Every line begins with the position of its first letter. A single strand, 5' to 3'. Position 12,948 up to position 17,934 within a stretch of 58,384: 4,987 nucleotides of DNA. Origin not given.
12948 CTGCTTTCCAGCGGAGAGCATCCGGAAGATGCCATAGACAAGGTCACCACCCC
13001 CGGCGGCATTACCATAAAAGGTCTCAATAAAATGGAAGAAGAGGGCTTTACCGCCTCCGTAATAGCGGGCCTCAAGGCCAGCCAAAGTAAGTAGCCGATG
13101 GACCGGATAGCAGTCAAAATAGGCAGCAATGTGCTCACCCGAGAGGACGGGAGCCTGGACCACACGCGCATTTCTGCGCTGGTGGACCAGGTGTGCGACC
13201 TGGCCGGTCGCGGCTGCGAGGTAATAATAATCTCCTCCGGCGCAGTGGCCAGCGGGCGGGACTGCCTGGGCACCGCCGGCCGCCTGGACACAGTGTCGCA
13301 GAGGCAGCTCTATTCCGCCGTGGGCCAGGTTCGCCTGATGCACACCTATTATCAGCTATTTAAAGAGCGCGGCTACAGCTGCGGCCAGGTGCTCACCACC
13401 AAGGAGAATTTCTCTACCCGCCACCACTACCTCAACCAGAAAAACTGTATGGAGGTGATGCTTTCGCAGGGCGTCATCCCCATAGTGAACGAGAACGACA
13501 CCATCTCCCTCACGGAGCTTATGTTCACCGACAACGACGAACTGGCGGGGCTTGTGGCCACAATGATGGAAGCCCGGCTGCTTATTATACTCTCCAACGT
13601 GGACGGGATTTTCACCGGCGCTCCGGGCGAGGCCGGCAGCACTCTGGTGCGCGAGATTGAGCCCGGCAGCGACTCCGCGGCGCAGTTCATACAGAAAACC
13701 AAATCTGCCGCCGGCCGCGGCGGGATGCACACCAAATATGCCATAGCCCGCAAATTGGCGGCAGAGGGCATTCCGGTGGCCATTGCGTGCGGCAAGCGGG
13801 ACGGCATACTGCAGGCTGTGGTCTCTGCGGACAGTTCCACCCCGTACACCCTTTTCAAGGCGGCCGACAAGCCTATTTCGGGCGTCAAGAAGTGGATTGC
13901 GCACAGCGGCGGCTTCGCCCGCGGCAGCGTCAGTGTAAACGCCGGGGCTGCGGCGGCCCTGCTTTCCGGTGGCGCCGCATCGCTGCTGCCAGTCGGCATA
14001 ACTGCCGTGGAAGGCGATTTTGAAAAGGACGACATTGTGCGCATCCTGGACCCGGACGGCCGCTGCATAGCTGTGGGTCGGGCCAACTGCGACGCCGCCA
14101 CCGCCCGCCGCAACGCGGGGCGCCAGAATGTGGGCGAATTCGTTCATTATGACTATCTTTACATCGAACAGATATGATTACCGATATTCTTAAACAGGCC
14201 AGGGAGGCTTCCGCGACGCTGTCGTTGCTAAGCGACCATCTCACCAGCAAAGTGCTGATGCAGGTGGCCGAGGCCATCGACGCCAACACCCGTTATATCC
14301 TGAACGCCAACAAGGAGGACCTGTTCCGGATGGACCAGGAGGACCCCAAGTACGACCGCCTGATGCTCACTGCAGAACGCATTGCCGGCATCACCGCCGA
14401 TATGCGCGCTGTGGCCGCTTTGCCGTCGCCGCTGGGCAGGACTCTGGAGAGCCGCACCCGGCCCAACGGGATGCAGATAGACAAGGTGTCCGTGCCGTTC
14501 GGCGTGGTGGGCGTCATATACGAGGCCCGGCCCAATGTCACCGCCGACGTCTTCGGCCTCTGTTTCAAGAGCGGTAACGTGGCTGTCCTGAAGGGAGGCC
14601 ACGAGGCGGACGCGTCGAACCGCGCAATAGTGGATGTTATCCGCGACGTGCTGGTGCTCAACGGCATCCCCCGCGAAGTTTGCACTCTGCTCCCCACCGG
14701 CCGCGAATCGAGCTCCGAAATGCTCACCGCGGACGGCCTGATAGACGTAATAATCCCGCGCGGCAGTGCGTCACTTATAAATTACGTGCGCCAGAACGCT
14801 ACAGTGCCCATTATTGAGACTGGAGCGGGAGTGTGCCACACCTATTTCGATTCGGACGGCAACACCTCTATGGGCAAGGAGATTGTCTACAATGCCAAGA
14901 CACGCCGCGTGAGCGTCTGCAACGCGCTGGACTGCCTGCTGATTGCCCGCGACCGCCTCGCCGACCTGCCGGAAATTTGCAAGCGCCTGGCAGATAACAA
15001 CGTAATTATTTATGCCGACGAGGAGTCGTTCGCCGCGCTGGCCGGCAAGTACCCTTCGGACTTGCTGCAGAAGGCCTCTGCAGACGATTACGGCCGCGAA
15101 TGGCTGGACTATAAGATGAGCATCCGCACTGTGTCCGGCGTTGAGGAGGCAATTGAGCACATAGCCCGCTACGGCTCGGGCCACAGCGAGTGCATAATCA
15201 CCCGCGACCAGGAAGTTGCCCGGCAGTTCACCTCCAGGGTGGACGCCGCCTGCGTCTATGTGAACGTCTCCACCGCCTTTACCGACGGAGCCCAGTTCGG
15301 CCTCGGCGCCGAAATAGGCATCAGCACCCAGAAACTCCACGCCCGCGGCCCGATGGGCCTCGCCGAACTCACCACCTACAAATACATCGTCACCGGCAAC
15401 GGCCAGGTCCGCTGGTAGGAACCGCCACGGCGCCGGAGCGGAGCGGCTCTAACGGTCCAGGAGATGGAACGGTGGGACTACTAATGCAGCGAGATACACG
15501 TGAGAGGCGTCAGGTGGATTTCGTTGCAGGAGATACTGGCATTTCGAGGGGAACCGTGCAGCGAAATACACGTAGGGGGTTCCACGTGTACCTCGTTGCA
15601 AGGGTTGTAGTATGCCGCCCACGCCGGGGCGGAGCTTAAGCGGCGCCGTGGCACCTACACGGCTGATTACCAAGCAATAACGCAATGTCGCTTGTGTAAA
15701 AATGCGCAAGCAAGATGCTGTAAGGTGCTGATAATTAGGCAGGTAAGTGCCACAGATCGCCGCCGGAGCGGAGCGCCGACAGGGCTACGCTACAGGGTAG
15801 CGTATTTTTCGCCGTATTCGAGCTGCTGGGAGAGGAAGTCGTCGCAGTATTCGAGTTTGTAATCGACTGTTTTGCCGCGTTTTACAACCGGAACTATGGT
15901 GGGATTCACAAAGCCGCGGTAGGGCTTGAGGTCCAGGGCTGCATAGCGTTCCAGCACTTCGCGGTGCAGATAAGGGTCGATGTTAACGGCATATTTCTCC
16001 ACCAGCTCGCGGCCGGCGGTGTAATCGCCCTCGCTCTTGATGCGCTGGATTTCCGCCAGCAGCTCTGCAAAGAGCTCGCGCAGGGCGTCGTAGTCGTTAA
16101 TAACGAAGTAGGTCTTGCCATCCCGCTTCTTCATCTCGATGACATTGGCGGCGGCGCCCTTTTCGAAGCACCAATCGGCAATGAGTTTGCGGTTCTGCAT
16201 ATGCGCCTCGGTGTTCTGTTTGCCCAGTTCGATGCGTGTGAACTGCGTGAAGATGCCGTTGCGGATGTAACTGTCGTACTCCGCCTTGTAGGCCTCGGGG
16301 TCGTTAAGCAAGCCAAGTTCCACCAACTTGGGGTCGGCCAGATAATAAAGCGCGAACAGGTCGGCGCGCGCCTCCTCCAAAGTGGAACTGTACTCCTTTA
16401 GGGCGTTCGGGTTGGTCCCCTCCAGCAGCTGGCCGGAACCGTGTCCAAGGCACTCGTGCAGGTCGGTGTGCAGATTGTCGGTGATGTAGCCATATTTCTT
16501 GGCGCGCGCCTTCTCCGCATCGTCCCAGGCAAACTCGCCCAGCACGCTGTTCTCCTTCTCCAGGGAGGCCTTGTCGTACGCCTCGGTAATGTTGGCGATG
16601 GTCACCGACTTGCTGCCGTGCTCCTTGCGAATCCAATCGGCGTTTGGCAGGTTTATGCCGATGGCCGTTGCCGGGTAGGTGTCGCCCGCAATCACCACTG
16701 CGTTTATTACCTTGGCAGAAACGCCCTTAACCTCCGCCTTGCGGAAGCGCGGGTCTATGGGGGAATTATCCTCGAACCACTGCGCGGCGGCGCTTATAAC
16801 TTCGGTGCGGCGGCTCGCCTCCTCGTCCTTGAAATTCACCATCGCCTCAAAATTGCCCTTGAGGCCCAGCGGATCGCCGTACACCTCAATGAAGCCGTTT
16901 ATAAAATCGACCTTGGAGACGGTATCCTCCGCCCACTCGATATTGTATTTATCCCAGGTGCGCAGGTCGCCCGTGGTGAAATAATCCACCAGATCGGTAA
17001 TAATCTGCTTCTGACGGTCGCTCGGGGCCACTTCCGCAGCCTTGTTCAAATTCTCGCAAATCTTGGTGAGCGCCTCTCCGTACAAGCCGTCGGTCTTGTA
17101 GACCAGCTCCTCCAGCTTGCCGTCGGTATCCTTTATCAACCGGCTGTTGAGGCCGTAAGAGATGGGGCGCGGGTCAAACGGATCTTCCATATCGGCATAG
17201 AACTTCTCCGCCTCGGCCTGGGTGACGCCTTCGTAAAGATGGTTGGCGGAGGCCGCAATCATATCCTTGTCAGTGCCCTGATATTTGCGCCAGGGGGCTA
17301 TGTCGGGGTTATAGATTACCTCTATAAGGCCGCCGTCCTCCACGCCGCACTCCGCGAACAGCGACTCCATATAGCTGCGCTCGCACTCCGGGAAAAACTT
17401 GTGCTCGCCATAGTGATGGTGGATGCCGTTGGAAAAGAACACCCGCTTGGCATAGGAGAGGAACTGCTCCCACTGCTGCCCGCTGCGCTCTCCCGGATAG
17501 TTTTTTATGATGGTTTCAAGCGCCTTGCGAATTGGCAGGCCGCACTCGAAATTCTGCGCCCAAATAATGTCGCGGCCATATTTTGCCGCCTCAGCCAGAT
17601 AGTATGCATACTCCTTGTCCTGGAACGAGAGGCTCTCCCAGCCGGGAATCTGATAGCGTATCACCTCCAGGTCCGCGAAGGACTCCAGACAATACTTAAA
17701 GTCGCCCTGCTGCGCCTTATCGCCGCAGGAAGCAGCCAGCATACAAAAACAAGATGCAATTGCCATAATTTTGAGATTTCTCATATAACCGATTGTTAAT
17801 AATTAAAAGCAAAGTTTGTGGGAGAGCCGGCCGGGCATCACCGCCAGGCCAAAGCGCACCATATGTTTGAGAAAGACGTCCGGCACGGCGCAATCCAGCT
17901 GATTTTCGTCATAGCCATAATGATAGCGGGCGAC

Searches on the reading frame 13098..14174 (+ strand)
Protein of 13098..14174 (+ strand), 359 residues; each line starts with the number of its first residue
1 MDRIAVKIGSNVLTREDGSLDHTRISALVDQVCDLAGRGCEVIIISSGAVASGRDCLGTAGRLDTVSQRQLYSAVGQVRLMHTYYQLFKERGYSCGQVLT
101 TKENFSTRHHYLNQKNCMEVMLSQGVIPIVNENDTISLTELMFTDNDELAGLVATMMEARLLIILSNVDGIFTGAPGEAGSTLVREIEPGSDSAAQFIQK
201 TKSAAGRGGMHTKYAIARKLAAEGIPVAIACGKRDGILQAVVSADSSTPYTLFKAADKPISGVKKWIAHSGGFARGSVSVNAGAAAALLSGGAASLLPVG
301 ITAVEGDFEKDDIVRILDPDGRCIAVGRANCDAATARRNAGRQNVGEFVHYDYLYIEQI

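Call 77: search_protein_families(library=pfam, proteins=[window:13098-14174:+], max_evalue=0.00001)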
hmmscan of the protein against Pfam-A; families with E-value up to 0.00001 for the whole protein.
window:13098-14174:+ (359 aa): 2 families
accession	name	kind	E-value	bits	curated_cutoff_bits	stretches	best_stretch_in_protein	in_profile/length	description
PF00696.33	AA_kinase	-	1e-39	137.1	24.9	1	3-230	2-233/234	Amino acid kinase family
PF01472.26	PUA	-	2.8e-18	66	24.8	1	276-341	1-64/74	PUA domain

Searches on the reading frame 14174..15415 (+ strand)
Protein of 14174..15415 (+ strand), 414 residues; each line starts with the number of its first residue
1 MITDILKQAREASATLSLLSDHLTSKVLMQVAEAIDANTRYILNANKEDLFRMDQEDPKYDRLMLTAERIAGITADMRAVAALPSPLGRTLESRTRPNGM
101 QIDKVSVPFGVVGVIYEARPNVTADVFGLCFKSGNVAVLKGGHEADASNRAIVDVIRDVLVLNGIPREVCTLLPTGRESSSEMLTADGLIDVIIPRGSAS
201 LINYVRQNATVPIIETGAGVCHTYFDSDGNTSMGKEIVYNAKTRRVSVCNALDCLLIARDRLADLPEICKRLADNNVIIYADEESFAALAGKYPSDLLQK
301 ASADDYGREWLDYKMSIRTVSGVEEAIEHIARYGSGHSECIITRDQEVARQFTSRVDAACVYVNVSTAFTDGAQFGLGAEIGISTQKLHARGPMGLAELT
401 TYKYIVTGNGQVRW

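Call 77: search_protein_families(library=pfam, proteins=[window:14174-15415:+], max_evalue=0.00001)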
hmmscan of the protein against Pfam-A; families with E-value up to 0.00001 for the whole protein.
window:14174-15415:+ (414 aa): 1 family
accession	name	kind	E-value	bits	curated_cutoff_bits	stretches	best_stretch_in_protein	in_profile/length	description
PF00171.27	Aldedh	-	5.5e-14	52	23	1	4-259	33-279/461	Aldehyde dehydrogenase family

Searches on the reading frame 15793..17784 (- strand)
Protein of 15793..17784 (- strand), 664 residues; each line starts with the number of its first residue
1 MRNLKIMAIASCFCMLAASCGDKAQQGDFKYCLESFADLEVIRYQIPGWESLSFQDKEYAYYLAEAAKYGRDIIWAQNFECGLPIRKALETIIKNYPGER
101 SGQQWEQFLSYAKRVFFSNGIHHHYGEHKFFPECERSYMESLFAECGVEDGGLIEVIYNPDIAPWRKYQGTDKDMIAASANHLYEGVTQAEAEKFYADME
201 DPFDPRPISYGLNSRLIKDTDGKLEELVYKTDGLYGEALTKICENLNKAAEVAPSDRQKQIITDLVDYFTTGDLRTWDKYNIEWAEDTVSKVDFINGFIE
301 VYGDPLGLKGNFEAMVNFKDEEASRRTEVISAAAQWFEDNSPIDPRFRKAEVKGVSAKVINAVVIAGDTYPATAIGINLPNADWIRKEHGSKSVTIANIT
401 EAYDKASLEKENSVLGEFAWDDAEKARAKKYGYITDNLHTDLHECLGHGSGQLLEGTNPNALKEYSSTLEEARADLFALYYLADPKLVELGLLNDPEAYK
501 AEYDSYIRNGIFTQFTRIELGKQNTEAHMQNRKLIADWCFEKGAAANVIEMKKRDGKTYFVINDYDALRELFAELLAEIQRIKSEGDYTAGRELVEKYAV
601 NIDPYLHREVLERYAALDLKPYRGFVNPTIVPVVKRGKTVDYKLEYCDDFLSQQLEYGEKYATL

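Call 77: search_protein_families(library=pfam, proteins=[window:15793-17784:-], max_evalue=0.00001)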
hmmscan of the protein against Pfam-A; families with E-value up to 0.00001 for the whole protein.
window:15793-17784:- (664 aa): 1 family
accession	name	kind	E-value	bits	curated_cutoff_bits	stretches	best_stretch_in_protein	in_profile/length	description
PF03571.21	Peptidase_M49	-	3.2e-47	161.6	21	2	228-460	94-315/548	Peptidase family M49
